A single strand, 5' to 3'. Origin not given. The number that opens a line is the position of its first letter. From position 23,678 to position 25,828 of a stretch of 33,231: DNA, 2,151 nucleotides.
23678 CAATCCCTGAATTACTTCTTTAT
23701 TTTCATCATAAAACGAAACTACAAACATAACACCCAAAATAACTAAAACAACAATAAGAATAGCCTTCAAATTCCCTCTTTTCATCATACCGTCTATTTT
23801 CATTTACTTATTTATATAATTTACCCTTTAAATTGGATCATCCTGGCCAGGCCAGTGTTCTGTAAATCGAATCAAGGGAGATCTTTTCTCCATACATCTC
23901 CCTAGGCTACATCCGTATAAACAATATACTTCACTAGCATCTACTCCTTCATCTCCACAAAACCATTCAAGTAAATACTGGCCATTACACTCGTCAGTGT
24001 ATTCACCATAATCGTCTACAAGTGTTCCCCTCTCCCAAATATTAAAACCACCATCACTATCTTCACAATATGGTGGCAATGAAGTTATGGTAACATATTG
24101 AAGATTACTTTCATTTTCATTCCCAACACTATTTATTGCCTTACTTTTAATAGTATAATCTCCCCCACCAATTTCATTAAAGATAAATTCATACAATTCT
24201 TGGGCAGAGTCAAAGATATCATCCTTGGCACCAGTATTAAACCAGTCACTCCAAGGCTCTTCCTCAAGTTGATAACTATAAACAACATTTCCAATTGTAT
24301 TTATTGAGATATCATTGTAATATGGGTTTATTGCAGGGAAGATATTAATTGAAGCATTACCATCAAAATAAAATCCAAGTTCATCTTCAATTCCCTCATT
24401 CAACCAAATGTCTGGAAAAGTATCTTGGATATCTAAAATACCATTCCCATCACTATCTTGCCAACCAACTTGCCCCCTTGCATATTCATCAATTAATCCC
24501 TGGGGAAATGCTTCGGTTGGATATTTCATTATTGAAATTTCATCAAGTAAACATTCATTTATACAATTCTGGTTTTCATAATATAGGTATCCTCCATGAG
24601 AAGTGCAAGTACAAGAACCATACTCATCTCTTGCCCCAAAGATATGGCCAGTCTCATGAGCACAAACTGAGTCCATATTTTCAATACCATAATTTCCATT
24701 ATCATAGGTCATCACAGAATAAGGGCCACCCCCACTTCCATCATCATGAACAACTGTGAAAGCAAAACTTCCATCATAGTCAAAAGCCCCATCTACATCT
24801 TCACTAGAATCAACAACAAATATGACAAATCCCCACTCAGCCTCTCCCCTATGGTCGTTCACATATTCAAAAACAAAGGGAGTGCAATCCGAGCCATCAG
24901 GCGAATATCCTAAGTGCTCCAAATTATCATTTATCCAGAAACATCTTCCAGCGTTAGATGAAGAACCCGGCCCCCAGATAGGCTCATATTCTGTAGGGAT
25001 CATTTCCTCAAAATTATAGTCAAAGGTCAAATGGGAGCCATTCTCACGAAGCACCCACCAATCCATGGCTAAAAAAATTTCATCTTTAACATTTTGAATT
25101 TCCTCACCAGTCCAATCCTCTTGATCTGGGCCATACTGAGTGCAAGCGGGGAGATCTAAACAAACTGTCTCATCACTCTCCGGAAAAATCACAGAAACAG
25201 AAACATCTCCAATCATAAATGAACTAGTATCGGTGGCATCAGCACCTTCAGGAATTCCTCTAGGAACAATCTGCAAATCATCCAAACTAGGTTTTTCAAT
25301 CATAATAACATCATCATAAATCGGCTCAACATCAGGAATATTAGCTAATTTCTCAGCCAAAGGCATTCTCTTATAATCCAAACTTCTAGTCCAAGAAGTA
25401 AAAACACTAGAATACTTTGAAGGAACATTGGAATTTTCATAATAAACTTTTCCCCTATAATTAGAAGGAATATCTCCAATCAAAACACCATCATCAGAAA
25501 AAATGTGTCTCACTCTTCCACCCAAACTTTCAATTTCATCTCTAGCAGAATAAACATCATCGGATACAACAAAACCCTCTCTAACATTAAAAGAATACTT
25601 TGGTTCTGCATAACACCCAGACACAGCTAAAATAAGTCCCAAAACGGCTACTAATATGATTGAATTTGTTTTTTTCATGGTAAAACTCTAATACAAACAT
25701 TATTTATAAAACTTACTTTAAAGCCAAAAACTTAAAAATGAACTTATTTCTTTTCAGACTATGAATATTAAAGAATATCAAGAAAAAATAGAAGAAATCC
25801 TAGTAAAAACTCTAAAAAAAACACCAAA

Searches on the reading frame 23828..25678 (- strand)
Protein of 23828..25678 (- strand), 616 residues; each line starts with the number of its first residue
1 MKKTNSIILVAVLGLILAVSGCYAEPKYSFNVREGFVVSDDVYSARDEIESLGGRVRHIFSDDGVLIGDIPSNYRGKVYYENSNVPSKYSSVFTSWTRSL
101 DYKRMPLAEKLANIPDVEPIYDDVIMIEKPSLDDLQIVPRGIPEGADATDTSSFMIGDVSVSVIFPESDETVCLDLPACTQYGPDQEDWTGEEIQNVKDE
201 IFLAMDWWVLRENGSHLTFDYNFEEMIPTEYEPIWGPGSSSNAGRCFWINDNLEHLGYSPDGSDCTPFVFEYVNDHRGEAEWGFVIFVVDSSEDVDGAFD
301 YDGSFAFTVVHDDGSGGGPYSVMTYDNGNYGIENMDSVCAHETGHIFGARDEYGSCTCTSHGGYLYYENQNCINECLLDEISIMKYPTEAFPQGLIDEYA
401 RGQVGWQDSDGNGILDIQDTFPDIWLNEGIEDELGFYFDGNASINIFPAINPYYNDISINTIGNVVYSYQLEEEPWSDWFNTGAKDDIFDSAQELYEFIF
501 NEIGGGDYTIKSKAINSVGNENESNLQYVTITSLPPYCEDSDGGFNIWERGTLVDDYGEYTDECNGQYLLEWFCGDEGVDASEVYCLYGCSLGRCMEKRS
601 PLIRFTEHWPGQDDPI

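Call 43: search_protein_families(library=pfam, proteins=[window:23828-25678:-], max_evalue=10)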
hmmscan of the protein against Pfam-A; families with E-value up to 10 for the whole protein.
window:23828-25678:- (616 aa): 5 families
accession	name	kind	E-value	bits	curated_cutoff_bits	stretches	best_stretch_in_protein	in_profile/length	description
PF13688.12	Reprolysin_5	-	0.0025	18.5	27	1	326-367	132-164/196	Metallo-peptidase family M12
PF13574.12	Reprolysin_2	-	0.038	14.3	27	1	333-353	123-143/195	Metallo-peptidase family M12B Reprolysin-like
PF07495.19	Y_Y_Y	-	0.049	14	26.6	1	464-531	7-62/65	Y_Y_Y domain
PF02031.22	Peptidase_M7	-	0.18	12.4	25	1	296-360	42-104/133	Streptomyces extracellular neutral proteinase (M7) family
PF13583.11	Reprolysin_4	-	0.18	11.9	22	1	334-355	135-155/203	Metallo-peptidase family M12B Reprolysin-like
